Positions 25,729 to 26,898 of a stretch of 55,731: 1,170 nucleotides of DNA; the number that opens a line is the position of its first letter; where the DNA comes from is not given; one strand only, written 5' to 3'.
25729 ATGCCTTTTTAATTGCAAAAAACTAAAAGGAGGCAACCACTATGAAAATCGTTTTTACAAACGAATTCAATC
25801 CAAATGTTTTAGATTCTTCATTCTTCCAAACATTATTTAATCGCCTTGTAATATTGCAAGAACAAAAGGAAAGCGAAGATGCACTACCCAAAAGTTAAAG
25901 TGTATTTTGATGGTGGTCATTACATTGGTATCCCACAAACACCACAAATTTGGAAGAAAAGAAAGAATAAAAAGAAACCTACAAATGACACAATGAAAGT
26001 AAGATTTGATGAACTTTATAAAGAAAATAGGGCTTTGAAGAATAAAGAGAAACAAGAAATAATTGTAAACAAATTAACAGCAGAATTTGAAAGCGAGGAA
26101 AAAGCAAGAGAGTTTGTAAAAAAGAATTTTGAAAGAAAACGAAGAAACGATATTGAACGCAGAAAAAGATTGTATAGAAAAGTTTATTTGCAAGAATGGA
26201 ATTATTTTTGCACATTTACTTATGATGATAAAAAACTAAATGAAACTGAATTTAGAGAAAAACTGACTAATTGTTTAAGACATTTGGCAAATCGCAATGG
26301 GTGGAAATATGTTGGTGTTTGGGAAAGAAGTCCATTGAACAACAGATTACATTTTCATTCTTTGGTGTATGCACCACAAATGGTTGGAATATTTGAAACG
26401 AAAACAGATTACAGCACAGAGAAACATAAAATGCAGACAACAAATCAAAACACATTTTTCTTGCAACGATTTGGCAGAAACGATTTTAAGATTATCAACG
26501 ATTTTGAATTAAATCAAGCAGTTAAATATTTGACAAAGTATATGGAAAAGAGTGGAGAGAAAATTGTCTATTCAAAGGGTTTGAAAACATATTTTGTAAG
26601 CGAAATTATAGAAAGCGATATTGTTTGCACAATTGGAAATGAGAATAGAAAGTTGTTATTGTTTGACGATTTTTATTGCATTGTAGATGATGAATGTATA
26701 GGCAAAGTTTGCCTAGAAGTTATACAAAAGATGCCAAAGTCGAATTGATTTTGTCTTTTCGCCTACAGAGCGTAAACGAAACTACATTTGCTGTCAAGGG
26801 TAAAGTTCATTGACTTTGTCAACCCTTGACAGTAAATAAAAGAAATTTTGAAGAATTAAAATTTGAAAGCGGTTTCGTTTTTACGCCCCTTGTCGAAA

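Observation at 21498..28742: Compact integrative island at tRNA-Glu combining an HUH Rep, a large serine recombinase and defence-like cargo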

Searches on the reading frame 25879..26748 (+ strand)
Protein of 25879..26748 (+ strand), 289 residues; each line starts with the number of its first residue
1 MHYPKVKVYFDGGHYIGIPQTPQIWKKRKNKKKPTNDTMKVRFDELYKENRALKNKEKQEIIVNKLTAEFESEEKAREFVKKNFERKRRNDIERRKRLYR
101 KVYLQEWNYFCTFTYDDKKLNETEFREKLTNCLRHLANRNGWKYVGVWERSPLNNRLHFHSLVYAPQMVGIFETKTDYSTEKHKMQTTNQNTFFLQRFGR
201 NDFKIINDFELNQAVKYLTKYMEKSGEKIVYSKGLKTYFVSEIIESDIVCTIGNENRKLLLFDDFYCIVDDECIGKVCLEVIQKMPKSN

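Call 4: search_protein_families(library=pfam, proteins=[window:25879-26748:+], max_evalue=0.01)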
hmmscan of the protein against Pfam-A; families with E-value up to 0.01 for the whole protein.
window:25879-26748:+ (289 aa): 1 family
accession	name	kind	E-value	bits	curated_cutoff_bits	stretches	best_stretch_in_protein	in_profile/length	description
PF23343.2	REP_ORF2-G2P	-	6.4e-12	46.1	27.8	1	108-225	1-98/99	Replication-associated protein ORF2/G2P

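Call 5: search_protein_families(library=padloc, proteins=[window:25879-26748:+], max_evalue=0.01)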
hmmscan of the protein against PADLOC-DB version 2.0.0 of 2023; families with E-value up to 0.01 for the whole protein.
window:25879-26748:+ (289 aa): 0 families

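Call 6: search_protein_families(library=phrogs, proteins=[window:25879-26748:+], max_evalue=0.01)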
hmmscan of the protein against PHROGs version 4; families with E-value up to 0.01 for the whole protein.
window:25879-26748:+ (289 aa): 0 families

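Call 18: find_homologous_proteins(query=window:25879-26748:+, max_evalue=0.001)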
Query window:25879-26748:+ (289 aa): 4239 proteins with E <= 0.001 among 4542 candidates; the best 120 are listed.
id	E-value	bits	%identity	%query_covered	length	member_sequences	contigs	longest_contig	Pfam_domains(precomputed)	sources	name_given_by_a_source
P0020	1.2e-193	660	100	100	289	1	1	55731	PF23343.3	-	-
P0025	5.6e-140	484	74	100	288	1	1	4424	PF23343.3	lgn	-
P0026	6.5e-138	477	73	100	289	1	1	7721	PF23343.3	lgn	-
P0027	6.4e-137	474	72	100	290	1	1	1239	PF23343.3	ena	-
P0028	2.6e-136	472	72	100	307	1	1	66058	PF23343.3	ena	-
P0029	4.8e-136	471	72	100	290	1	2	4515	PF23343.3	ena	-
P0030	9.6e-136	470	71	99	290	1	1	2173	PF23343.3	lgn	-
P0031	1.1e-135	470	72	100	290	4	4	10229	PF23343.3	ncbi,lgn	-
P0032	1.1e-134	467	70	100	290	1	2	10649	PF23343.3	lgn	-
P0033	2.4e-134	465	70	100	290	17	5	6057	PF23343.3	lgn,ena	-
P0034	6.3e-134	464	71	100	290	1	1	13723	PF23343.3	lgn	-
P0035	1.3e-132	460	70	100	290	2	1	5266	PF23343.3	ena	-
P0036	1.2e-131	457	69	100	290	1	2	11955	PF23343.3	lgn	-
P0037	2.3e-131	456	70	100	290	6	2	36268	PF23343.3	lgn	-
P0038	5.3e-131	454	70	100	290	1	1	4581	PF23343.3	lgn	-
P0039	5.7e-131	454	68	100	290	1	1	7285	PF23343.3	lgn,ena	-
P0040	5.7e-131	454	70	100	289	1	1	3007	PF23343.3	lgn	-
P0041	5.3e-130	451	68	100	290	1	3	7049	PF23343.3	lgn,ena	-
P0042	2.5e-129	449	68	100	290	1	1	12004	PF23343.3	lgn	-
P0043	6.3e-129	448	68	100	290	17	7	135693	PF23343.3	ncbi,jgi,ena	-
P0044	7.8e-129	447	69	100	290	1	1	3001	PF23343.3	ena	-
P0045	1.2e-128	447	67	99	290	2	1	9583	PF23343.3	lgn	-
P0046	1.2e-127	443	67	100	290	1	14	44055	PF23343.3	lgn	-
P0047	2.0e-127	443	69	100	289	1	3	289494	PF23343.3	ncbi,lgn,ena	-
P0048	4.4e-127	442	67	100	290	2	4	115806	PF23343.3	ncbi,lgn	-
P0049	1.1e-126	440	67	99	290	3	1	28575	PF23343.3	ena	-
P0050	2.1e-126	439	66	100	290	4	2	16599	PF23343.3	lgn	-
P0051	2.2e-126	439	66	100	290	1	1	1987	PF23343.3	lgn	-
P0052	1.0e-125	437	66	100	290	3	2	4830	PF23343.3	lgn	-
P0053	7.1e-123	428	67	100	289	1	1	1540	PF23343.3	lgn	-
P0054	8.0e-123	428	66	100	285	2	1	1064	PF23343.3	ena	-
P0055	9.8e-122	424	66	100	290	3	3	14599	PF23343.3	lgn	-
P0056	3.1e-115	403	78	73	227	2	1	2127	PF23343.3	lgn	-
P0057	4.4e-115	402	63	100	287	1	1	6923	PF23343.3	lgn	-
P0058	4.7e-114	399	61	100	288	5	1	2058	PF23343.3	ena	-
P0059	7.3e-114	398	63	100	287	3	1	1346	PF23343.3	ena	-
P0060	2.9e-110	386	59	100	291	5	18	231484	PF23343.3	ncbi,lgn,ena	-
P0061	3.2e-110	386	62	100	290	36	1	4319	PF23343.3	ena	-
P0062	8.8e-110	385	60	100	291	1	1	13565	PF23343.3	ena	-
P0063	1.5e-109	384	59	100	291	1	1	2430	PF23343.3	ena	-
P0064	1.5e-109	384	59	100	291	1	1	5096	PF23343.3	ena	-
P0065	2.1e-109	383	59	100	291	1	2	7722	PF23343.3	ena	-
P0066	3.5e-109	383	79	73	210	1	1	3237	PF23343.3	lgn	-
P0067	3.6e-109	383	60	100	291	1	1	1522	PF23343.3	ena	-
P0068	2.5e-108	380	58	100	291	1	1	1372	PF23343.3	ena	-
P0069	2.9e-108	380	60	100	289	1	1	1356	PF23343.3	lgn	-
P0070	3.2e-108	380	61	100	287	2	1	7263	PF23343.3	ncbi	-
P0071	5.3e-108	379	60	100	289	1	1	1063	PF23343.3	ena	-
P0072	6.5e-108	379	58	100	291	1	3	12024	PF23343.3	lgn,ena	-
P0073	9.0e-108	378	61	99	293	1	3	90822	PF23343.3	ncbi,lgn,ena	-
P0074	1.1e-107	378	58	100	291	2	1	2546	PF23343.3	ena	-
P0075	1.3e-107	378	60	100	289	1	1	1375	PF23343.3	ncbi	-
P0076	2.1e-107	377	59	100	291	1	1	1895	PF23343.3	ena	-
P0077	4.0e-107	376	58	100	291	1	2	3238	PF23343.3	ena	-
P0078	4.6e-107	376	58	100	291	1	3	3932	PF23343.3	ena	-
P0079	4.9e-107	376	58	100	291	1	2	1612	PF23343.3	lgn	-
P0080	5.2e-107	376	60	100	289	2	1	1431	PF23343.3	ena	-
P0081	6.5e-107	375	60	100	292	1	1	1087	PF23343.3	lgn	-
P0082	7.2e-107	375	60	100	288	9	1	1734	PF23343.3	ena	-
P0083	9.3e-107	375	61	99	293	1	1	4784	PF23343.3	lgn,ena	-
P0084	9.5e-107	375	60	100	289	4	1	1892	PF23343.3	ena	-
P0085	1.0e-106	375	59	100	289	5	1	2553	PF23343.3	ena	-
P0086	1.1e-106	375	58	100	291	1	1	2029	PF23343.3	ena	-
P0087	1.1e-106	375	60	100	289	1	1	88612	PF23343.3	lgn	-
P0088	1.1e-106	375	59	100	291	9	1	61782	PF23343.3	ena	-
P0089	1.2e-106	374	59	100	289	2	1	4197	PF23343.3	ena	-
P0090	1.4e-106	374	61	100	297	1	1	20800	PF23343.3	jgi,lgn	-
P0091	1.5e-106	374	58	100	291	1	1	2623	PF23343.3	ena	-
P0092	2.0e-106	374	58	100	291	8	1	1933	PF23343.3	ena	-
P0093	2.5e-106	373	58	100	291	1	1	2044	PF23343.3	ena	-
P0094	3.2e-106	373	59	100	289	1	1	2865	PF23343.3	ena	-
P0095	3.4e-106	373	60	100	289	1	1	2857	PF23343.3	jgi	-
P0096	4.2e-106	373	59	100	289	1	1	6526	PF23343.3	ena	-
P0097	5.4e-106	372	60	100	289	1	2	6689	PF23343.3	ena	-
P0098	5.9e-106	372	59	100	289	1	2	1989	PF23343.3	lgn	-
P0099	6.5e-106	372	59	100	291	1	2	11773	PF23343.3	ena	-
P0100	6.7e-106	372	59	100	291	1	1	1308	PF23343.3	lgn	-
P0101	7.0e-106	372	59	100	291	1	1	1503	PF23343.3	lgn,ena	-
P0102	7.4e-106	372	59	100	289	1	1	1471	PF23343.3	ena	-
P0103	7.7e-106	372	59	100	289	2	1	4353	PF23343.3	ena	-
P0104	9.1e-106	372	59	100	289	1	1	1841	PF23343.3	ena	-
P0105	9.8e-106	371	60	100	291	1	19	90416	PF23343.3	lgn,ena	-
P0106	1.0e-105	371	59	100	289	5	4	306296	PF23343.3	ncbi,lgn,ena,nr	ncbi:MAG: hypothetical protein IJW59_00030 [Clostridia bacterium]|nr:hypothetical protein [Clostridi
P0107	1.0e-105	371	59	100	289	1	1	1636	PF23343.3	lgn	-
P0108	1.2e-105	371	59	100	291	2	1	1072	PF23343.3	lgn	-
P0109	1.4e-105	371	58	100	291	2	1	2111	PF23343.3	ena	-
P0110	2.0e-105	370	59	100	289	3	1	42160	PF23343.3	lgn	-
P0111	2.0e-105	370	61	100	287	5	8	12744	PF23343.3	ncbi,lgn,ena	-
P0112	3.9e-105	369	58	100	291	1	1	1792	PF23343.3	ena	-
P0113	4.2e-105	369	59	100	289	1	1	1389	PF23343.3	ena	-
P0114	5.2e-105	369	59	100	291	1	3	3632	PF23343.3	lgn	-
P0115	5.4e-105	369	59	100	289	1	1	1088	PF23343.3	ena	-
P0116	5.7e-105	369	61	98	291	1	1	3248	PF23343.3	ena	-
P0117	6.7e-105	369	57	100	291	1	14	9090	PF23343.3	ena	-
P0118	7.3e-105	369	58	100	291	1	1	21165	PF23343.3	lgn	-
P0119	9.0e-105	368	59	100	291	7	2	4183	PF23343.3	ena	-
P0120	1.1e-104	368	58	100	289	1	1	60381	PF23343.3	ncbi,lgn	-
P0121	1.1e-104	368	58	100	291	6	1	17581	PF23343.3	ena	-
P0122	1.3e-104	368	59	100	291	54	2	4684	PF23343.3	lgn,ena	-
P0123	2.5e-104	367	58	100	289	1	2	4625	PF23343.3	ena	-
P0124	2.9e-104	367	58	100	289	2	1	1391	PF23343.3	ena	-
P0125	3.1e-104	367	58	100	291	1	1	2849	PF23343.3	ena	-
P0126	3.1e-104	367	59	100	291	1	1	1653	PF23343.3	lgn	-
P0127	3.2e-104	367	57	100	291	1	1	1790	PF23343.3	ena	-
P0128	3.5e-104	366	59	100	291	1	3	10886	PF23343.3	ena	-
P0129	3.6e-104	366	58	100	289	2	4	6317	PF23343.3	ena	-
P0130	3.7e-104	366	57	100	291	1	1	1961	PF23343.3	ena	-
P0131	3.8e-104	366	57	100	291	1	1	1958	PF23343.3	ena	-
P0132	4.0e-104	366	58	100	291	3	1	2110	PF23343.3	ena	-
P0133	5.3e-104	366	59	100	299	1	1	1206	PF23343.3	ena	-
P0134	5.8e-104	366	59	100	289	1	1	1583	PF23343.3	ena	-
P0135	6.0e-104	366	56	100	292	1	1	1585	PF23343.3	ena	-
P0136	6.1e-104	366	59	100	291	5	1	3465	PF23343.3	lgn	-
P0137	1.5e-103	364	59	100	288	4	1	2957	PF23343.3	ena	-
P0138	2.3e-103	364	57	100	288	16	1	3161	PF23343.3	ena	-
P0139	2.3e-103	364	58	100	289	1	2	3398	PF23343.3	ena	-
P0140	2.9e-103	363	57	100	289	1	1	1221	PF23343.3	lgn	-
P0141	3.7e-103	363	58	100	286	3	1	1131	PF23343.3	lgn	-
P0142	7.5e-103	362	58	100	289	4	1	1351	PF23343.3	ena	-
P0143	1.4e-102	361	58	100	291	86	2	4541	PF23343.3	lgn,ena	-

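Call 21: find_encoding_contigs(protein=P0028, flank=10000, max_places=3)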
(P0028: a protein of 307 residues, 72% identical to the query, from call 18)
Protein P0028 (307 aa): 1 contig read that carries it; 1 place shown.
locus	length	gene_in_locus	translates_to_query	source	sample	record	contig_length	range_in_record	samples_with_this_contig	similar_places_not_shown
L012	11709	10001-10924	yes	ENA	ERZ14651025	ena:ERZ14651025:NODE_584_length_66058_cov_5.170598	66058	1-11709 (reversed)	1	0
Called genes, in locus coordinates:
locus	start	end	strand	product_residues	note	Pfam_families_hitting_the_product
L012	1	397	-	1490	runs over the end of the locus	PF17291:M60-like_N (faint), PF13402:Peptidase_M60, PF00754:F5_F8_type_C, PF22633:F5_F8_type_C_2 (weak)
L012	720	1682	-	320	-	-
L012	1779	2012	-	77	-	-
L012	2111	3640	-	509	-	-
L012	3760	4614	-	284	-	-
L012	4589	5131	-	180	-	PF28043:KwaA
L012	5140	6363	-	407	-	-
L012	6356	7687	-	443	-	PF07669:Eco57I, PF02384:N6_Mtase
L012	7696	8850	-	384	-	PF00145:DNA_methylase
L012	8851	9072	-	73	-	PF13443:HTH_26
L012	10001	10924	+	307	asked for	PF23343:REP_ORF2-G2P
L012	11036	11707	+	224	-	?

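Call 22: find_encoding_contigs(protein=P0047, flank=10000, max_places=3)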
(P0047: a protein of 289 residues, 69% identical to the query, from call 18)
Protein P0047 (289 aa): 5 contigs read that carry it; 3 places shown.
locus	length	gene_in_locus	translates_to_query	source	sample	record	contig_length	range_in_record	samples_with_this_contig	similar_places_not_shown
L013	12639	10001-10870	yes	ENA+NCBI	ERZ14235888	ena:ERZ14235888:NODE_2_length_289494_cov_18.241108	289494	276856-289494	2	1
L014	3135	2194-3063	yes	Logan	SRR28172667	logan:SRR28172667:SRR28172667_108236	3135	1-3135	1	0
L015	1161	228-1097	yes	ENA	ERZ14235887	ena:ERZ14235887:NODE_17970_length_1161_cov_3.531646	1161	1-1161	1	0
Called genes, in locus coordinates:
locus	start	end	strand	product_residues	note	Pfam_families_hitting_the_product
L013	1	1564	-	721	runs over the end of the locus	PF13306:LRR_5, PF13855:LRR_8 (faint), PF13306:LRR_5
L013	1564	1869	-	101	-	-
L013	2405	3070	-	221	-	-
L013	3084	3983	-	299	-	-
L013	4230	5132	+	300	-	-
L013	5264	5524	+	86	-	-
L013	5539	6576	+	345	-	-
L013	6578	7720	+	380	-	PF13250:SNIPE, PF10544:T5orf172, PF13455:MUG113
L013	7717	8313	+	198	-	-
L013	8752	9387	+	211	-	-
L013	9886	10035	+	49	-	-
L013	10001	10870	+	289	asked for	PF23343:REP_ORF2-G2P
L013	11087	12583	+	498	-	PF00239:Resolvase, PF07508:Recombinase, PF13408:Zn_ribbon_recom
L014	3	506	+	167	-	?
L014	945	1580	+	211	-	-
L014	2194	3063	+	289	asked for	PF23343:REP_ORF2-G2P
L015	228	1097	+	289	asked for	PF23343:REP_ORF2-G2P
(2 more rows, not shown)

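Call 23: find_encoding_contigs(protein=P0043, flank=10000, max_places=4)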
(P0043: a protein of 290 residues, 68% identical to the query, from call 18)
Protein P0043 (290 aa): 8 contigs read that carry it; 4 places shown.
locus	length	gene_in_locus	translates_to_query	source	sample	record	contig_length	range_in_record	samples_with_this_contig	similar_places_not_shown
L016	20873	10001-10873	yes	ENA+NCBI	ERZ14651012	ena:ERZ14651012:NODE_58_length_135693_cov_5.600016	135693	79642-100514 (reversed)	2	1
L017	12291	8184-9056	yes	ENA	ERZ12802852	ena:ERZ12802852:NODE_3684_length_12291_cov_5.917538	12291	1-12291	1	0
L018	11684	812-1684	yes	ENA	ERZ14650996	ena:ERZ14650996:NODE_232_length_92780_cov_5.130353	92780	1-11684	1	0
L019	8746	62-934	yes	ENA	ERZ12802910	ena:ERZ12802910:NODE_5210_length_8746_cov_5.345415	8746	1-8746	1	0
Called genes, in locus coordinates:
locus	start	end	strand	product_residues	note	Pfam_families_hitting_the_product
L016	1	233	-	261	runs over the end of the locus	PF03372:Exo_endo_phos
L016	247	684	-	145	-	PF05014:Nuc_deoxyrib_tr, PF15891:Nuc_deoxyri_tr2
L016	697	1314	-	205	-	PF06414:Zeta_toxin, PF13671:AAA_33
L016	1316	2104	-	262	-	PF00459:Inositol_P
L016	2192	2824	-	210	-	PF13489:Methyltransf_23, PF03848:TehB, PF13847:Methyltransf_31, PF08241:Methyltransf_11, PF08242:Methyltransf_12, PF13649:Methyltransf_25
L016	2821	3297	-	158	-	PF01467:CTP_transf_like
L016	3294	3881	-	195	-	PF01121:CoaE, PF13189:Cytidylate_kin2 (faint), PF13238:AAA_18, PF13671:AAA_33 (faint)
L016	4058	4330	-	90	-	-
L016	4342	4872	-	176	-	PF13302:Acetyltransf_3, PF00583:Acetyltransf_1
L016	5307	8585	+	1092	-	PF00270:DEAD, PF04851:ResIII (weak), PF00271:Helicase_C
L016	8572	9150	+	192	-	-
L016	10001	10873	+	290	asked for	PF23343:REP_ORF2-G2P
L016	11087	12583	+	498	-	PF00239:Resolvase, PF07508:Recombinase, PF13408:Zn_ribbon_recom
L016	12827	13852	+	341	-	-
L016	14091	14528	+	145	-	-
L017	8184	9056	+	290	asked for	PF23343:REP_ORF2-G2P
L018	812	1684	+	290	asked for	PF23343:REP_ORF2-G2P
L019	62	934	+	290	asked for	PF23343:REP_ORF2-G2P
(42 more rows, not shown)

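Call 28: find_encoding_contigs(protein=P0046, flank=10000, max_places=10)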
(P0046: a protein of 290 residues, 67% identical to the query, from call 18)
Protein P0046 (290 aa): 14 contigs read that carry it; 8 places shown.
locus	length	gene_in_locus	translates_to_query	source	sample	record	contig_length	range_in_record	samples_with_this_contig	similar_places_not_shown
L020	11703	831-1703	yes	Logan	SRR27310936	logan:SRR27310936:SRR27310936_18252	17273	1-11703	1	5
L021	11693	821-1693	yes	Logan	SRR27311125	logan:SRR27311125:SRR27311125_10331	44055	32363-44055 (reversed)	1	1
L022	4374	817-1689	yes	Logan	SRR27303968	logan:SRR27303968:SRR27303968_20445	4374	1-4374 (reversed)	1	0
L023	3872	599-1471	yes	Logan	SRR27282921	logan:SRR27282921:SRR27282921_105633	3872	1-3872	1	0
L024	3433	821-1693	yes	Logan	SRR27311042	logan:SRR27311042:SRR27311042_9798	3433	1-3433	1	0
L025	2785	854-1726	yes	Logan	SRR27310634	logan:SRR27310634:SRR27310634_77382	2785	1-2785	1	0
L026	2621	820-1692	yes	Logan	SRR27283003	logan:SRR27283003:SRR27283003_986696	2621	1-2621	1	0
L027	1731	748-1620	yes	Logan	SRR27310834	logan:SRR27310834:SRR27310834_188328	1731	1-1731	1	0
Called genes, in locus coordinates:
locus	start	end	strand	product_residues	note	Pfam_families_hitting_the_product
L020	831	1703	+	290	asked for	PF23343:REP_ORF2-G2P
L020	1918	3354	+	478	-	PF00239:Resolvase, PF07508:Recombinase, PF13408:Zn_ribbon_recom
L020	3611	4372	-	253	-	-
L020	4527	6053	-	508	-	-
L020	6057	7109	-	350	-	PF13310:Virulence_RhuM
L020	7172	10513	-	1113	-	PF01443:Viral_helicase1 (weak), PF09848:SLFN-g3_helicase (faint), PF13245:AAA_19, PF13604:AAA_30, PF13538:UvrD_C_2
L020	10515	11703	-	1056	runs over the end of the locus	PF04313:HSDR_N, PF04851:ResIII, PF18766:SWI2_SNF2, PF22679:T1R_D3-like, PF11867:T1RH-like_C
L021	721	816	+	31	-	-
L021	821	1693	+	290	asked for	PF23343:REP_ORF2-G2P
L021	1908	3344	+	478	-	PF00239:Resolvase, PF07508:Recombinase, PF13408:Zn_ribbon_recom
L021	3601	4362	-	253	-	-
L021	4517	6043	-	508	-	-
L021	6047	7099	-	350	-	PF13310:Virulence_RhuM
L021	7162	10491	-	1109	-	PF01443:Viral_helicase1 (weak), PF09848:SLFN-g3_helicase (faint), PF13245:AAA_19, PF13604:AAA_30, PF13538:UvrD_C_2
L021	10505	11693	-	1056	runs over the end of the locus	PF04313:HSDR_N, PF04851:ResIII, PF18766:SWI2_SNF2, PF22679:T1R_D3-like, PF11867:T1RH-like_C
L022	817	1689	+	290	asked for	PF23343:REP_ORF2-G2P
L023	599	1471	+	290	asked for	PF23343:REP_ORF2-G2P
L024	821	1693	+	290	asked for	PF23343:REP_ORF2-G2P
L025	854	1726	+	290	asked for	PF23343:REP_ORF2-G2P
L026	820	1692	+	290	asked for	PF23343:REP_ORF2-G2P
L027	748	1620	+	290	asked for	PF23343:REP_ORF2-G2P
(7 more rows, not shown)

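Call 29: find_encoding_contigs(protein=P0060, flank=10000, max_places=10)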
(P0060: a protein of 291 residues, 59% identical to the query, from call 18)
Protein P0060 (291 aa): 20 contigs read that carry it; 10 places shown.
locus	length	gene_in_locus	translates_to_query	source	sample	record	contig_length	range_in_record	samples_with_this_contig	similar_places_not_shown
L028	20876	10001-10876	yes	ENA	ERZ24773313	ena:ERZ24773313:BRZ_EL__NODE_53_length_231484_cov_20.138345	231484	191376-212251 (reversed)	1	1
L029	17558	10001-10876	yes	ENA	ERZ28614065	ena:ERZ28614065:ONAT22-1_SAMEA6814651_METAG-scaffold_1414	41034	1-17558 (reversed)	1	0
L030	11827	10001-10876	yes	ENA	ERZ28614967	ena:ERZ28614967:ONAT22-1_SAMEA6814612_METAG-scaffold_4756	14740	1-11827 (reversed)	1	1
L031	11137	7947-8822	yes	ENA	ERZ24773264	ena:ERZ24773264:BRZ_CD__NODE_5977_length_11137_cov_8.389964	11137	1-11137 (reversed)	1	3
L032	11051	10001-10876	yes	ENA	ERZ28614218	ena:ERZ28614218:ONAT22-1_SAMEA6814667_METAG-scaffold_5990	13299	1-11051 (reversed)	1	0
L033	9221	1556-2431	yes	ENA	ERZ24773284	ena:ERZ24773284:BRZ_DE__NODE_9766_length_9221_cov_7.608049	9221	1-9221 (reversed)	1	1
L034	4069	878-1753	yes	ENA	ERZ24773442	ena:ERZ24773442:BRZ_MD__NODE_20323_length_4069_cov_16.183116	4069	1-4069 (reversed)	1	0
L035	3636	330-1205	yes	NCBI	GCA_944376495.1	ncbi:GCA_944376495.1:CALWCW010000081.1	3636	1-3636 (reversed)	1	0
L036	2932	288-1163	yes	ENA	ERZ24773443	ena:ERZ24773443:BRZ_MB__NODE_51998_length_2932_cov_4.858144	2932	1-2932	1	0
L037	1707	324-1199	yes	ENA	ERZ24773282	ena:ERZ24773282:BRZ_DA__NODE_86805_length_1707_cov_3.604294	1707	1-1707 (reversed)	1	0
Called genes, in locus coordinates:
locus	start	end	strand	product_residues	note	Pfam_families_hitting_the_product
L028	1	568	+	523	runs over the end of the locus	PF00239:Resolvase, PF07508:Recombinase, PF13408:Zn_ribbon_recom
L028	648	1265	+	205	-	-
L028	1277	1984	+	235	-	-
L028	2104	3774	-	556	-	PF19614:DUF6119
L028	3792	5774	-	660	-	PF09491:RE_AlwI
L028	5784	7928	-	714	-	PF03602:Cons_hypoth95 (faint), PF02086:MethyltransfD12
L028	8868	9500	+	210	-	-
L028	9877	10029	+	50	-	-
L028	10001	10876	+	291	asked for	PF23343:REP_ORF2-G2P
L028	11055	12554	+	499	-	PF00239:Resolvase, PF07508:Recombinase, PF13408:Zn_ribbon_recom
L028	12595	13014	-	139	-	PF01396:Zn_ribbon_Top1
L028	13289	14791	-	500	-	PF00239:Resolvase, PF07508:Recombinase, PF13408:Zn_ribbon_recom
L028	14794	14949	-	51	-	-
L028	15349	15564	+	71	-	-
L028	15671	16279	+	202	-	PF01726:LexA_DNA_bind, PF00717:Peptidase_S24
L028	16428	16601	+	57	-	-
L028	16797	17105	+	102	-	-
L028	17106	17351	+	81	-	-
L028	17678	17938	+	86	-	-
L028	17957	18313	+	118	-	-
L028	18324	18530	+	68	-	-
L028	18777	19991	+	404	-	-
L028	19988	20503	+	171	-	-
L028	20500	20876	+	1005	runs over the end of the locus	-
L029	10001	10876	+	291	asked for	PF23343:REP_ORF2-G2P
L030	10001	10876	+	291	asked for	PF23343:REP_ORF2-G2P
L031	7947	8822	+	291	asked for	PF23343:REP_ORF2-G2P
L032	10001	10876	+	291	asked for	PF23343:REP_ORF2-G2P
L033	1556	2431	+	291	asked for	PF23343:REP_ORF2-G2P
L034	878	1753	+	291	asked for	PF23343:REP_ORF2-G2P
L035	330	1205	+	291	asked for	PF23343:REP_ORF2-G2P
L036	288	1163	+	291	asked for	PF23343:REP_ORF2-G2P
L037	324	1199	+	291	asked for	PF23343:REP_ORF2-G2P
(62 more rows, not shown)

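Call 39: search_protein_families(library=ncbifam, proteins=[window:25879-26748:+], max_evalue=0.01)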
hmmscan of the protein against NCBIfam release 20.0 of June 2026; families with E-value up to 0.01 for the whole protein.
window:25879-26748:+ (289 aa): 0 families

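Call 43: search_dna_similar(query=window:25879-26748:+, collection=phages, mode=protein, max_evalue=0.001, max_rows=25)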
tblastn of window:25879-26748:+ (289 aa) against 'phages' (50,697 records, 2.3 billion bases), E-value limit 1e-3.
Records with a match: 1; places in all: 1; records where one place covers at least 80% of the query: 1.
Best place of each record, by identity: <60% 1.
By first word of the organism name: Bacteriophage 1.
By host as written in the record: - 1.
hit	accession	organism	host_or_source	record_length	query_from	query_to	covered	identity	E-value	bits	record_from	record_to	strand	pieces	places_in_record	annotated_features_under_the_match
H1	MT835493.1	Bacteriophage sp.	human fecal samples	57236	38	289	87%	49.0%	2e-64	223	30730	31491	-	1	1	record has no annotation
